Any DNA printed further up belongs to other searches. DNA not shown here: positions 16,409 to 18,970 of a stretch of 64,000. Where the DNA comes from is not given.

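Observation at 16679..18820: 713-aa orphan protein translationally coupled to the signalling operon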

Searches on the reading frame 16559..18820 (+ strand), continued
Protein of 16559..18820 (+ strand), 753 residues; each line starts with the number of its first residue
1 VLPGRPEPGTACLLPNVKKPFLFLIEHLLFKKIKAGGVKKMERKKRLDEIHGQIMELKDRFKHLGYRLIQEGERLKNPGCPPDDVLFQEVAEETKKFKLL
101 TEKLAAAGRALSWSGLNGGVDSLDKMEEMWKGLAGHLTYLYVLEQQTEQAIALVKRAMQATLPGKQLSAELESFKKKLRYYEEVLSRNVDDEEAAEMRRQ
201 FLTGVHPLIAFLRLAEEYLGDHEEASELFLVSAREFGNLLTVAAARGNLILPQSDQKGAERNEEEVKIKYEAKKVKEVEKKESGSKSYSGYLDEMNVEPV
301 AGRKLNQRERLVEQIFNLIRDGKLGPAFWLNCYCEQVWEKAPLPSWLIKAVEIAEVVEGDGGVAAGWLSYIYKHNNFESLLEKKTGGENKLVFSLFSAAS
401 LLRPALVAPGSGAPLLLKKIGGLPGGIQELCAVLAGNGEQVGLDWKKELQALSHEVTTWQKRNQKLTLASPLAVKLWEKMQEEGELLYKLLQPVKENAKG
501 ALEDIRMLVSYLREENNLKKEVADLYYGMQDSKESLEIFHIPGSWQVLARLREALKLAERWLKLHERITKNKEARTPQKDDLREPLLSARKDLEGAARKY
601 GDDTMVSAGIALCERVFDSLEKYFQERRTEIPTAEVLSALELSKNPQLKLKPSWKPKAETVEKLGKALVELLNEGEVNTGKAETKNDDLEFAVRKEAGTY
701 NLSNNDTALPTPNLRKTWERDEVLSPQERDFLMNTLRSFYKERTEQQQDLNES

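Call 33: predict_structure(alignment_id=A1)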
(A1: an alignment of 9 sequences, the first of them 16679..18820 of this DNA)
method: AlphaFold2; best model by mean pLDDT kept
length: 713 residues; sequences in the alignment: 9
mean_pLDDT: 58.2   pTM: 0.30
mean pLDDT of the five models: 58.2, 57.6, 56.5, 54.4, 53.8
residues with pLDDT >= 90: 5; 70-90: 252; 50-70: 200; < 50: 256
segments of 3 or more residues with pLDDT < 50: 67-98, 214-265, 310-346, 367-373, 397-403, 492-496, 530-537, 561-565, 587-614, 634-684, 701-713
pLDDT, mean of each block of 10 residues (from residue 1): 57 68 73 72 76 68 50 31 34 44 68 81 64 86 79 78 81 72 78 83 75 40 34 34 25 23 47 60 60 64 50 39 36 36 44 58 51 53 75 54 64 88 77 81 85 85 86 82 75 53 77 88 73 45 75 73 51 60 52 37 32 52 61 38 22 21 24 40 50 53 38 37
secondary structure, 60 per line:
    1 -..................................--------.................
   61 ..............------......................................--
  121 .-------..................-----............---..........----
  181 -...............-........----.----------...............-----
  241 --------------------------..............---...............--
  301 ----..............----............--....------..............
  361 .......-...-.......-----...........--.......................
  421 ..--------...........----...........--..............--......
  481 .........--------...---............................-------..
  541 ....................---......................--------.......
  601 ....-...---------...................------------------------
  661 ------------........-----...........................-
elements in order (helices of 4 or more, strands of 3 or more residues): H2-35 H44-74 H81-118 H129-146 H152-163 H167-176 H182-196 H198-205 H221-235 H267-280 H284-298 H305-318 H323-334 H337-340 H347-367 H373-379 H385-395 H398-422 H431-441 H446-456 H459-472 H475-489 H504-531 H539-560 H564-585 H594-604 H618-636 H673-680 H686-712

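Call 34: search_protein_families(library=pfam, proteins=[L011:3655-5370:+, L011:992-1474:+, L012:1522-2154:+, L012:2167-2766:+, L012:3351-4094:+, L004:9647-10243:+], max_evalue=0.01)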
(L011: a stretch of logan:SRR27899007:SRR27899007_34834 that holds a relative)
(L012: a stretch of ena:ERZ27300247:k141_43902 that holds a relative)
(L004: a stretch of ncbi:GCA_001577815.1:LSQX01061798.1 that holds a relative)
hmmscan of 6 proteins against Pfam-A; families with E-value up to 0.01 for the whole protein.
L011:3655-5370:+ (572 aa): 6 families
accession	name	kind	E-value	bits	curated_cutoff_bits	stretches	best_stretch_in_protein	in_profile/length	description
PF03841.19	SelA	-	4.8e-64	217.1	22.8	1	11-368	2-366/367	L-seryl-tRNA selenium transferase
PF00990.26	GGDEF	-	7.2e-15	55.6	23.8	1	515-571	2-61/161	Diguanylate cyclase, GGDEF domain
PF08448.16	PAS_4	-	1.9e-14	54.3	23.1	1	395-504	1-109/110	PAS fold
PF13426.13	PAS_9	-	1.2e-09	38.8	27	1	402-502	4-103/103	PAS domain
PF00989.32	PAS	-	1.1e-07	32.2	22.6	1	394-500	6-113/113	PAS fold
PF13188.13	PAS_8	-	0.0012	19.1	21.8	0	393-437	5-49/65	PAS domain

L011:992-1474:+ (160 aa): 0 families

L012:1522-2154:+ (210 aa): 1 family
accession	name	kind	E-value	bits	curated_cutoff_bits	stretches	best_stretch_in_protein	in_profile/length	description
PF04203.18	Sortase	-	2.5e-30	105.2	26.6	1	84-208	1-124/125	Sortase domain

L012:2167-2766:+ (199 aa): 1 family
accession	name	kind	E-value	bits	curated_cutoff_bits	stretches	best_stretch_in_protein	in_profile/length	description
PF07238.19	PilZ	-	3.5e-10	40.6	22.5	1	87-167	1-73/102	PilZ domain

L012:3351-4094:+ (247 aa): 3 families
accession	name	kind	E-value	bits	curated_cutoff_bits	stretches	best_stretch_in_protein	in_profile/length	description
PF03704.23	BTAD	-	2.4e-15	57.6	22.1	1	58-201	1-145/146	Bacterial transcriptional activator domain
PF13428.12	TPR_14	-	0.0036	18.3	23.5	0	122-154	5-37/44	Tetratricopeptide repeat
PF13424.12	TPR_12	-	0.0061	17.2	30.1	0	77-93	60-76/77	Tetratricopeptide repeat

L004:9647-10243:+ (199 aa): 1 family
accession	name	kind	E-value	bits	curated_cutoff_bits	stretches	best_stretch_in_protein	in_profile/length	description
PF04203.18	Sortase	-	3e-20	72.7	26.6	1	97-199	1-103/125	Sortase domain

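Call 47: fold_search(model_id=the predicted structure, library=pdb)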
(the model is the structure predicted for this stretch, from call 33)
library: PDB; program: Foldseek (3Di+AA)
matches with E <= 10: 85; with E <= 0.001: 0
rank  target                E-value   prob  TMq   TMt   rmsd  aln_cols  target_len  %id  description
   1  6grj_E                1.1e+00  0.06  0.08  0.14  30.8       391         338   13  Structure of the AhlB pore of the tripartite alpha-pore forming toxin, AHL, from Aeromonas hydrophila. (released 2019-07-03)
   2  8at3_D                1.3e+00  0.02  0.07  0.07  94.6       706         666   14  Structure of the augmin holocomplex in open conformation (released 2022-09-28)
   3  6grj_H                1.4e+00  0.05  0.08  0.13  29.5       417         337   11  Structure of the AhlB pore of the tripartite alpha-pore forming toxin, AHL, from Aeromonas hydrophila. (released 2019-07-03)
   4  6h2f_G                1.5e+00  0.04  0.07  0.12  31.0       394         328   11  Structure of the pre-pore AhlB of the tripartite alpha-pore forming toxin, AHL, from Aeromonas hydrophila. (released 2019-07-10)
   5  6h2f_E                1.7e+00  0.05  0.08  0.14  30.8       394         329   12  Structure of the pre-pore AhlB of the tripartite alpha-pore forming toxin, AHL, from Aeromonas hydrophila. (released 2019-07-10)
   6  8y6v_G                1.9e+00  0.08  0.11  0.20  23.1       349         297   12  Near-atomic structure of icosahedrally averaged jumbo bacteriophage PhiKZ capsid (released 2024-08-14)
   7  6h2f_C                1.9e+00  0.03  0.06  0.11  31.7       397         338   12  Structure of the pre-pore AhlB of the tripartite alpha-pore forming toxin, AHL, from Aeromonas hydrophila. (released 2019-07-10)
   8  3obv_H                1.9e+00  0.03  0.07  0.11  46.1       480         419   11  Autoinhibited Formin mDia1 Structure (released 2010-11-24)
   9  6grj_A                2.1e+00  0.05  0.09  0.15  30.8       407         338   11  Structure of the AhlB pore of the tripartite alpha-pore forming toxin, AHL, from Aeromonas hydrophila. (released 2019-07-03)
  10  5a1v_Q                2.1e+00  0.04  0.07  0.13  23.1       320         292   13  The structure of the COPI coat linkage I (released 2015-07-08)
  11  3euh_A                2.2e+00  0.03  0.06  0.11  31.7       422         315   10  Crystal Structure of the MukE-MukF Complex (released 2009-01-20)
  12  6qv0_D                2.2e+00  0.02  0.06  0.07  29.4       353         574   13  Structure of ATP-bound outward-facing TM287/288 in complex with sybody Sb_TM35 (released 2019-05-29)
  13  9ocj_B                2.6e+00  0.02  0.06  0.08  29.8       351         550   13  Transporter associated with antigen processing (TAP) bound to the viral protein CPXV012 in the outward-facing open sta (released 2025-09-10)
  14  6h2f_A                2.7e+00  0.06  0.09  0.17  30.3       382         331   12  Structure of the pre-pore AhlB of the tripartite alpha-pore forming toxin, AHL, from Aeromonas hydrophila. (released 2019-07-10)
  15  7p3r_B                2.7e+00  0.03  0.06  0.11  31.7       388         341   10  Helical structure of the toxin MakA from Vibrio cholera (released 2022-02-23)
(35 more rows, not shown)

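Call 48: search_protein_representatives(alignment_id=A1)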
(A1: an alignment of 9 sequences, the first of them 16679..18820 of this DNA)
Query: 9 sequences, 667 profile positions. Proteins with E-value up to 0.001 (for the whole library): 848; up to 1e-10: 379; up to 1e-30: 76. The best 150 are listed.
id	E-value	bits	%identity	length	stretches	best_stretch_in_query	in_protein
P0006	8.8e-277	936.5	-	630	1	46-667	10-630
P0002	1.2e-259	879.8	-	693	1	1-606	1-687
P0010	6.6e-235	798.1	-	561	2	221-666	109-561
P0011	7.5e-183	626.1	-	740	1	6-665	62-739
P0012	5.8e-171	586.8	-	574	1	99-664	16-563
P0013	1.5e-170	585.5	-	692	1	1-665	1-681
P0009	6.8e-162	556.8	-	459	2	99-363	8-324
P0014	1.8e-160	552.2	-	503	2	233-664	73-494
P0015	2.8e-154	531.7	-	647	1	2-665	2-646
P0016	7.8e-144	497.2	-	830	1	1-637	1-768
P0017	2.9e-140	485.4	-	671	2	234-664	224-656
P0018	1.9e-138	479.4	-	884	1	11-665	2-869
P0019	1.7e-124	433.3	-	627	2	237-665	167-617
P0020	3.2e-118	412.5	-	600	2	229-666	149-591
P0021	1.8e-111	390.2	-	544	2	230-625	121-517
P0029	4.1e-63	230.4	-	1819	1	10-664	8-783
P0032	1.3e-52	195.7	-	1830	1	9-643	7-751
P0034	4.0e-51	190.8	-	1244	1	8-602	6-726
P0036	4.7e-46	174.1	-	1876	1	7-607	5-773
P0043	1.0e-40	156.4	-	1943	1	10-648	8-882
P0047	5.4e-39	150.7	-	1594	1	6-610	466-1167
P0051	2.1e-38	148.8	-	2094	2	236-629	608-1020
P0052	3.1e-38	148.2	-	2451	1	8-559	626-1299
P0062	3.0e-35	138.4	-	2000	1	10-609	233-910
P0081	7.0e-31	123.9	-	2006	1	222-595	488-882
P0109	1.0e-26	110.1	-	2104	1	7-530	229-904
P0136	3.3e-22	95.3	-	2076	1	241-589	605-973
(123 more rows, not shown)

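Call 51: search_protein_families(library=pfam, proteins=[P0029, P0032, P0036, P0052, P0034], max_evalue=0.001)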
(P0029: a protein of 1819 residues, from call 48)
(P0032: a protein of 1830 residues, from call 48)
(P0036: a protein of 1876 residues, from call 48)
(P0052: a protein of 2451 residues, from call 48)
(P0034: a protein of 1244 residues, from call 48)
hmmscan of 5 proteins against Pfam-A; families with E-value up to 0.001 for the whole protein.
P0029 (1819 aa): 2 families
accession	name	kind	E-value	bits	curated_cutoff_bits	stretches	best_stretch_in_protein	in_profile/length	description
PF13401.12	AAA_22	-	6e-06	27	27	1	1145-1286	5-127/130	AAA domain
PF20703.3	nSTAND1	-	6.1e-06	26.5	27.1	1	1129-1349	14-229/379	Novel STAND NTPase 1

P0032 (1830 aa): 1 family
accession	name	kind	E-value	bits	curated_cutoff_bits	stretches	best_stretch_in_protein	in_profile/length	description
PF13401.12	AAA_22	-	0.00015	22.5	27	0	1140-1289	6-126/130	AAA domain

P0036 (1876 aa): 0 families

P0052 (2451 aa): 5 families
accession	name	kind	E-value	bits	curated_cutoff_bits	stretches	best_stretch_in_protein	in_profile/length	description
PF04542.20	Sigma70_r2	-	3.4e-21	75.2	24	1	277-341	1-65/71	Sigma-70 region 2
PF04539.22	Sigma70_r3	-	1.1e-19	70.7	25.3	1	357-431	2-77/78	Sigma-70 region 3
PF04545.22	Sigma70_r4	-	9.4e-16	57.5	24.1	1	444-495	1-48/50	Sigma-70, region 4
PF00140.25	Sigma70_r1_2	-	2.8e-10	40.4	22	1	235-265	1-31/34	Sigma-70 factor, region 1.2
PF13401.12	AAA_22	-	3e-08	34.5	27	1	1773-1909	6-125/130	AAA domain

P0034 (1244 aa): 0 families

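Call 52: list_cluster_members(proteins=[P0029, P0032, P0036, P0043, P0052, P0034, P0011, P0013, P0016, P0018])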
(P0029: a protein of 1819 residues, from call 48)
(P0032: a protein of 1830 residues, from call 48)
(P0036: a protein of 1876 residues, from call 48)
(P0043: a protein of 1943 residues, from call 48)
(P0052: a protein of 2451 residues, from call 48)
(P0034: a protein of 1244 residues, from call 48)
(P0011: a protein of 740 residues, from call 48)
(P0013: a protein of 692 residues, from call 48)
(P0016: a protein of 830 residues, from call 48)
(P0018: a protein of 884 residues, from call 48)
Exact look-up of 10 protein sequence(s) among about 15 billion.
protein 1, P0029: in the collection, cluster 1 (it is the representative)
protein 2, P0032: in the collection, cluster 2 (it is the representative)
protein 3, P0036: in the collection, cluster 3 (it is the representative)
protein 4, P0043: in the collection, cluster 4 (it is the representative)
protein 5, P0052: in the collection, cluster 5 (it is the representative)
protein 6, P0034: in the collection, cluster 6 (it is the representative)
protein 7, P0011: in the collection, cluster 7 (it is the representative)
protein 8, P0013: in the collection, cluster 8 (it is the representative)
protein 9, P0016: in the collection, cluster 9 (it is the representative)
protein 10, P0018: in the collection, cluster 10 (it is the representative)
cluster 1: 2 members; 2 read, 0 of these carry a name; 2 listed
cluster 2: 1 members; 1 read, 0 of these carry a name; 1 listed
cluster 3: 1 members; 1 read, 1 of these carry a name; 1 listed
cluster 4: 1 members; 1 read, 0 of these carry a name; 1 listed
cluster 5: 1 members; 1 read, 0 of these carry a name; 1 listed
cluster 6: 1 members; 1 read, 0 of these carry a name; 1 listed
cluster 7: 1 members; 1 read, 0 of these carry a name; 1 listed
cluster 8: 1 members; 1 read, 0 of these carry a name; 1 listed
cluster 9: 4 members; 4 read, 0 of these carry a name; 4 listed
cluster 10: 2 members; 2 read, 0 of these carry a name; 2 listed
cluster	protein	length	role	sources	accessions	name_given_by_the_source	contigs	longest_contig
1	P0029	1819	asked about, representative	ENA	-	-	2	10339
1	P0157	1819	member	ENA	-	-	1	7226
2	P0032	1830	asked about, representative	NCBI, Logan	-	-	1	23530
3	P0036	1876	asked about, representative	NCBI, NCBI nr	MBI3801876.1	MAG: hypothetical protein HY268_33510 [Deltaproteobacteria bacterium] | hypothetical protein [Deltaproteobacteria bacterium]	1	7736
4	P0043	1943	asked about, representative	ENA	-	-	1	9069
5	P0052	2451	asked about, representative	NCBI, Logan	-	-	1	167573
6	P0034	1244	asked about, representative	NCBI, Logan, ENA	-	-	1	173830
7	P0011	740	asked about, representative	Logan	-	-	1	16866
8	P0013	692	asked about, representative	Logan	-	-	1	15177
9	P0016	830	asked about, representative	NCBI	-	-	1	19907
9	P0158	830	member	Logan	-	-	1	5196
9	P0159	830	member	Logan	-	-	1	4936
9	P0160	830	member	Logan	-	-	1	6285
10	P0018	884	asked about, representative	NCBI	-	-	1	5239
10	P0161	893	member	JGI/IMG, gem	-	-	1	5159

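Call 53: search_protein_families(library=padloc, proteins=[P0029, P0032, P0036, P0052, P0034], max_evalue=0.01)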
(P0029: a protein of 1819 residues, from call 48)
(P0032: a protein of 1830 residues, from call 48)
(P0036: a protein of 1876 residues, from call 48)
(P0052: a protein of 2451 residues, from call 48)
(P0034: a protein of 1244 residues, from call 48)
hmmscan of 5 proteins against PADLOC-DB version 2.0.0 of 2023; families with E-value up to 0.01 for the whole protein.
P0029 (1819 aa): 0 families

P0032 (1830 aa): 0 families

P0036 (1876 aa): 0 families

P0052 (2451 aa): 1 family
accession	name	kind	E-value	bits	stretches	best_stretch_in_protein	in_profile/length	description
PDLC02203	MzaA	-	8.3e-55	184.2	1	265-505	422-665/683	-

P0034 (1244 aa): 0 families

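Call 55: search_protein_families(library=ncbifam, proteins=[P0029, P0036, P0043, P0062, P0051], max_evalue=0.01)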
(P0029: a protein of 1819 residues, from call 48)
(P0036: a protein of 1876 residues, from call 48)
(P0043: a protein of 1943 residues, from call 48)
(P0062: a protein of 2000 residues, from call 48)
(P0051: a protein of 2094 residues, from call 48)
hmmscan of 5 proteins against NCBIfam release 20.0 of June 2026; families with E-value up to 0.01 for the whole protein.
P0029 (1819 aa): 0 families

P0036 (1876 aa): 0 families

P0043 (1943 aa): 0 families

P0062 (2000 aa): 0 families

P0051 (2094 aa): 0 families

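Call 56: search_solved_structures(query=P0029, max_evalue=1)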
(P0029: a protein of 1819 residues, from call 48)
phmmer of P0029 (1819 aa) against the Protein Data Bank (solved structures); distinct sequences matched with E-value up to 1: 0.
